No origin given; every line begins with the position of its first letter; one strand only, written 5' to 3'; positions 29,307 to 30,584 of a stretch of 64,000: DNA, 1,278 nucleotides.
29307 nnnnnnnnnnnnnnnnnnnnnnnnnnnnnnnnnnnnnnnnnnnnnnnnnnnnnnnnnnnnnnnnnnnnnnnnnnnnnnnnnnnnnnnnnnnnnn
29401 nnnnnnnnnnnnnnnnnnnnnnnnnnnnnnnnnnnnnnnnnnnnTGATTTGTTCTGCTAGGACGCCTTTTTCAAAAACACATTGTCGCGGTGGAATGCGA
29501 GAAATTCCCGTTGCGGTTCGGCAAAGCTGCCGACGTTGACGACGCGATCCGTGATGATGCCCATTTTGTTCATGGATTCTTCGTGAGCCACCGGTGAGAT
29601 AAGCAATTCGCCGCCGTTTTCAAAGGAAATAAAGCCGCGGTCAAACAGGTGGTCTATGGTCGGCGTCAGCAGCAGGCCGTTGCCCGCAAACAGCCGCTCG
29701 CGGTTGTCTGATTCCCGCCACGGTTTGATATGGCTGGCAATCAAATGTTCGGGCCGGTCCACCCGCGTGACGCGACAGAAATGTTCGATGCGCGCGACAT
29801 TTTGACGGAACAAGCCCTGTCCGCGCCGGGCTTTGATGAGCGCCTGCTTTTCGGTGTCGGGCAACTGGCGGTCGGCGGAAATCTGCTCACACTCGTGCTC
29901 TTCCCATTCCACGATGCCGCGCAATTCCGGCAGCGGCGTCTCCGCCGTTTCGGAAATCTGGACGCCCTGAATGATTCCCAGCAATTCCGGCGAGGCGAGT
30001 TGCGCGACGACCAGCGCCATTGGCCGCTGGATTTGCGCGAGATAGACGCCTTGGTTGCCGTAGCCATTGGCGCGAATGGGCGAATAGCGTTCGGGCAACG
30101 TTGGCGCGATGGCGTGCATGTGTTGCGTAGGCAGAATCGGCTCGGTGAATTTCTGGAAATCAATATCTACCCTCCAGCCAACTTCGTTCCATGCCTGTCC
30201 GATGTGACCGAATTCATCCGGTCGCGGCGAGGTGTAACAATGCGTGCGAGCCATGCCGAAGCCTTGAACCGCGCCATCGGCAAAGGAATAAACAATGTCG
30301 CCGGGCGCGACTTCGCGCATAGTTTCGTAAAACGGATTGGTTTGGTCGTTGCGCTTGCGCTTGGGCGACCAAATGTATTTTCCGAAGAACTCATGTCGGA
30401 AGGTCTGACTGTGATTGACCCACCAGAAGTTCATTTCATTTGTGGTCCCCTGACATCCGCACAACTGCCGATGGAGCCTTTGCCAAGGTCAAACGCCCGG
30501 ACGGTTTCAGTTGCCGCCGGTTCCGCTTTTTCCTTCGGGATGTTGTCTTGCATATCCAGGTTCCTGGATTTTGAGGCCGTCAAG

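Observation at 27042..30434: Candidate new anti-phage system: reader-domain/HNH_2 nuclease plus TIR-HNH-unknown 800-aa protein in a 12-bp-spaced operon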

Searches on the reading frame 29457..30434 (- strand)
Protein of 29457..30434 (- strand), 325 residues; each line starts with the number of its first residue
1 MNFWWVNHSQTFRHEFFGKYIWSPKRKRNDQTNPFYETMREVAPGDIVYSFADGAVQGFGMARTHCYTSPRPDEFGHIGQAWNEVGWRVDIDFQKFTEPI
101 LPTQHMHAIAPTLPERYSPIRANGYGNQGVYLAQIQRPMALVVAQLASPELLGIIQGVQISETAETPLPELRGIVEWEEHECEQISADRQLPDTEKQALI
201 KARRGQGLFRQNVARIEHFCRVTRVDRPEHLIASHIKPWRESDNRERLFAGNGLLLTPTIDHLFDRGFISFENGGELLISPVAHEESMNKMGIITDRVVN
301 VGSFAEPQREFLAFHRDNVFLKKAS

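Call 3: search_protein_families(library=pfam, proteins=[window:29457-30434:-], max_evalue=0.1)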
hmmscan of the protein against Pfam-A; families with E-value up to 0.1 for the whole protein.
window:29457-30434:- (325 aa): 1 family
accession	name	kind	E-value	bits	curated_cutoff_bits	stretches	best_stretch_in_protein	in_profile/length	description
PF13391.12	HNH_2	-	1.6e-11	44.3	21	1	220-272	1-66/66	HNH endonuclease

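Call 4: search_protein_families(library=padloc, proteins=[window:29457-30434:-], max_evalue=0.1)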
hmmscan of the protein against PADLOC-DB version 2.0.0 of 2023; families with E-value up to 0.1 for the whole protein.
window:29457-30434:- (325 aa): 3 families
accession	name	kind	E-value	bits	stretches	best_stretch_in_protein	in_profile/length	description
PDLC04132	HNH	-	2e-24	84.2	1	185-324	133-276/286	-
PDLC03546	HNH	-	2.6e-15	54.2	1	200-324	153-281/282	Type II restriction enzyme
PDLC03529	REase_II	-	8e-12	43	1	230-317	294-378/389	Type II restriction enzyme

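Call 5: search_protein_families(library=ncbifam, proteins=[window:29457-30434:-], max_evalue=0.1)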
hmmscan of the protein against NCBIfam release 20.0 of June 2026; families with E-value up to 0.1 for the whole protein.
window:29457-30434:- (325 aa): 2 families
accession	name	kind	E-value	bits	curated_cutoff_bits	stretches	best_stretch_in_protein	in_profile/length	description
NF045808.1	PT-DNA_restrict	exception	7e-05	22.1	180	1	231-320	193-283/284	phosphorothioated DNA-binding restriction endonuclease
NF045952.1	MAG4270_fam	hypoth_equivalog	0.018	14.1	53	1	252-289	303-338/366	MAG4270 family putative restriction endonuclease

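Call 7: find_homologous_proteins(query=window:29457-30434:-)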
Query window:29457-30434:- (325 aa): 7361 proteins with E <= 0.001 among 8000 candidates; the best 120 are listed.
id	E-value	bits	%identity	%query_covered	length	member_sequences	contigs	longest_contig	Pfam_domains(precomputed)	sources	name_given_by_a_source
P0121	2.1e-212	723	95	100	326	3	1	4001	PF13391.13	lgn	-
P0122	5.5e-206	701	91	99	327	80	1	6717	PF13391.13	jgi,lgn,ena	-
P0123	2.3e-204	696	90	99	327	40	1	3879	PF13391.13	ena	-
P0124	2.6e-204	696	90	99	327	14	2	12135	PF13391.13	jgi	jgi:hypothetical protein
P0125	6.0e-203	692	90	100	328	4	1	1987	PF13391.13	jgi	jgi:hypothetical protein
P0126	2.0e-202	690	90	100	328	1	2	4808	PF13391.13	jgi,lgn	jgi:hypothetical protein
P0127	2.4e-202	690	90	100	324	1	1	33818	PF13391.13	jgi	jgi:putative restriction endonuclease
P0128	4.8e-199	679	88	99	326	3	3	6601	PF13391.13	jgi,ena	-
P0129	4.8e-199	679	88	99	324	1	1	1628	PF13391.13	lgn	-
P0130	6.3e-199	678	90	99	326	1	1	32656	PF13391.13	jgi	jgi:putative restriction endonuclease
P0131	1.4e-198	677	88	99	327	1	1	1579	PF13391.13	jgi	jgi:putative restriction endonuclease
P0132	4.1e-198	676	87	100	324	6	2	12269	PF13391.13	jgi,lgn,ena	jgi:hypothetical protein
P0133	2.9e-196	670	88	99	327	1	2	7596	PF13391.13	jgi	jgi:putative restriction endonuclease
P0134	4.3e-196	669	86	99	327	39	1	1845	PF13391.13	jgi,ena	-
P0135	5.2e-196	669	87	99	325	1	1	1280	PF13391.13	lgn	-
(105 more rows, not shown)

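Call 13: search_solved_structures(query=window:29457-30434:-, max_evalue=1, show_alignments=2)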
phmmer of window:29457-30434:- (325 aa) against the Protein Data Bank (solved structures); distinct sequences matched with E-value up to 1: 4.
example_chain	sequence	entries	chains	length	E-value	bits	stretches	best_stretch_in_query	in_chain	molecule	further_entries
6yex_A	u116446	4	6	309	1e-83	284.7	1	1-322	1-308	HNH endonuclease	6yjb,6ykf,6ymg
5m3i_A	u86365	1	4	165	0.12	15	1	140-195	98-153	RNase III inhibitor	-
4opf_A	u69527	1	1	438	0.41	13.2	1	245-288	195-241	NRPS/PKS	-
5ziy_A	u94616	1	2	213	0.84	12.2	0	239-313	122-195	Flagellar hook-associated protein 3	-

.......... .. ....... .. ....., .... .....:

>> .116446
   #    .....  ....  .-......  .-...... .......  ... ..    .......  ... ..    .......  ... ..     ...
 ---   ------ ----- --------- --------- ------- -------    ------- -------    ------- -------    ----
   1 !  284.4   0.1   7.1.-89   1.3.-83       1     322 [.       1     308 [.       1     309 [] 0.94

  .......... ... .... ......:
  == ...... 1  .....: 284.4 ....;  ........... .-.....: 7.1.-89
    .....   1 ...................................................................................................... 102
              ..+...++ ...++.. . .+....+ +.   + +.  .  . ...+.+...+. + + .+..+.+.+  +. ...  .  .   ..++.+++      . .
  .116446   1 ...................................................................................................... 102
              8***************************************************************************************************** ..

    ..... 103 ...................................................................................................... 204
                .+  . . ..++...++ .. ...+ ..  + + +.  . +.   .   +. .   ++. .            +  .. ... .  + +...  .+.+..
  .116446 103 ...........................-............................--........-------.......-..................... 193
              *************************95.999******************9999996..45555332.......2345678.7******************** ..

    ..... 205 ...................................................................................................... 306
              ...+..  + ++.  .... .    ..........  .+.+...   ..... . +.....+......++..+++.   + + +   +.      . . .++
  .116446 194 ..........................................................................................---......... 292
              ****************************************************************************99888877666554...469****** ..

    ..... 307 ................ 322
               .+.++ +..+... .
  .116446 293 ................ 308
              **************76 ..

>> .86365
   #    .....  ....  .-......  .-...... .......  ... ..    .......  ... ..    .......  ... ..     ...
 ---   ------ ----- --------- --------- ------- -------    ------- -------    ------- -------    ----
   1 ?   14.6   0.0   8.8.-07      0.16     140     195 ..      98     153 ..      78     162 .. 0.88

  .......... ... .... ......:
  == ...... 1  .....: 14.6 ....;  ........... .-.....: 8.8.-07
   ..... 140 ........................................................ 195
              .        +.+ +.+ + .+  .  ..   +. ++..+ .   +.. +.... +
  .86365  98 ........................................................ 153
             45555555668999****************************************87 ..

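Call 16: find_related_loci(query=window:29457-30434:-, collection=genome_contigs, flank=6000)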
Query window:29457-30434:- (325 aa) in genome_contigs; peptide patterns used: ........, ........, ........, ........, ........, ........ (x = any residue, [..] = any of these).
69 stretches matched a pattern; 38 encode a relative of the query (tblastn E <= 1e-3); 38 distinct loci.
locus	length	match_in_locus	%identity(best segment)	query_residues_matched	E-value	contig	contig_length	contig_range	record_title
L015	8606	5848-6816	92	1-323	0e+0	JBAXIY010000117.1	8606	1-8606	MAG: Verrucomicrobiia bacterium isolate ELA361 MAG361_120, whole genome shotgun sequence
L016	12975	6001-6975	90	1-325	0e+0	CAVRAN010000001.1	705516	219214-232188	MAG: uncultured Verrucomicrobiae bacterium isolate MFD04540.bin.1.22 genome assembly, contig: contig_1179, whole genome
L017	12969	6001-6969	89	1-323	0e+0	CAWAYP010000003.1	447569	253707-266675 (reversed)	MAG: uncultured Verrucomicrobiae bacterium isolate MFD05580.bin.1.99 genome assembly, contig: contig_15195, whole genome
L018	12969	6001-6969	90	1-323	0e+0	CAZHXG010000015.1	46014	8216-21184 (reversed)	MAG TPA_asm: uncultured Bifidobacteriaceae bacterium isolate binchicken_co54_528 genome assembly, contig: NODE_1315_leng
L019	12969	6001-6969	89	1-323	0e+0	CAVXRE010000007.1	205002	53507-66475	MAG: uncultured Verrucomicrobiae bacterium isolate MFD01223.bin.1.112 genome assembly, contig: contig_20656, whole genom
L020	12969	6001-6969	89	1-323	0e+0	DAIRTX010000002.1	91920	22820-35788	MAG TPA_asm: Verrucomicrobiota bacterium isolate CTOTU10862 NODE_20_length_91920_cov_9.193033, whole genome shotgun sequ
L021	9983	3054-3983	86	1-310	0e+0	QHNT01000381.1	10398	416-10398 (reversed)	MAG: Verrucomicrobia bacterium isolate AV7 14_0929_05_30cm_scaffold_14299_curated, whole genome shotgun sequence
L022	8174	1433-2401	81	1-323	0e+0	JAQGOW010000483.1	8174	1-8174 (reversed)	MAG: Verrucomicrobiales bacterium isolate RYN_623 scaffold_5198203, whole genome shotgun sequence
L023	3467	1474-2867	81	1-324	0e+0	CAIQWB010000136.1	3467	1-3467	MAG: uncultured Verrucomicrobia subdivision 3 bacterium isolate AlinenLipids_bin-9528 genome assembly, contig: bin-9528:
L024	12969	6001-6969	83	1-323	0e+0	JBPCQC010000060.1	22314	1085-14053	MAG: Verrucomicrobiales bacterium isolate TH_ant_mag_198 S1Ck127_2002440_flag_0_multi_20.9820_len_22314, whole genome sh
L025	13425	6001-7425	90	1-325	0e+0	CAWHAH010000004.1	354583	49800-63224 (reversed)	MAG: uncultured Verrucomicrobiae bacterium isolate MFD01231.bin.2.53 genome assembly, contig: contig_12304, whole genome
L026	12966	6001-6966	69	1-322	1e-158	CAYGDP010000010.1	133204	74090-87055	MAG TPA_asm: uncultured Verrucomicrobiota bacterium isolate ERP113451_co3_44 genome assembly, contig: NODE_30_length_133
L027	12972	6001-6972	55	1-325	4e-125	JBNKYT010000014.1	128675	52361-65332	MAG: Puniceicoccaceae bacterium isolate D1D2.bin.15.orig k141_1435307, whole genome shotgun sequence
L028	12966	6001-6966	56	1-325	2e-123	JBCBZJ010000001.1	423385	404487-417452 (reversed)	MAG: Verrucomicrobiota bacterium isolate P01_A01_bin.112 k141_1317506_length_423385_cov_22.3501, whole genome shotgun se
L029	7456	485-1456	54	1-324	3e-120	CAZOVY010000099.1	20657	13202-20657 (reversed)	MAG TPA_asm: uncultured Brevifollis sp. isolate binchicken_co186_323 genome assembly, contig: NODE_3046_length_20657_cov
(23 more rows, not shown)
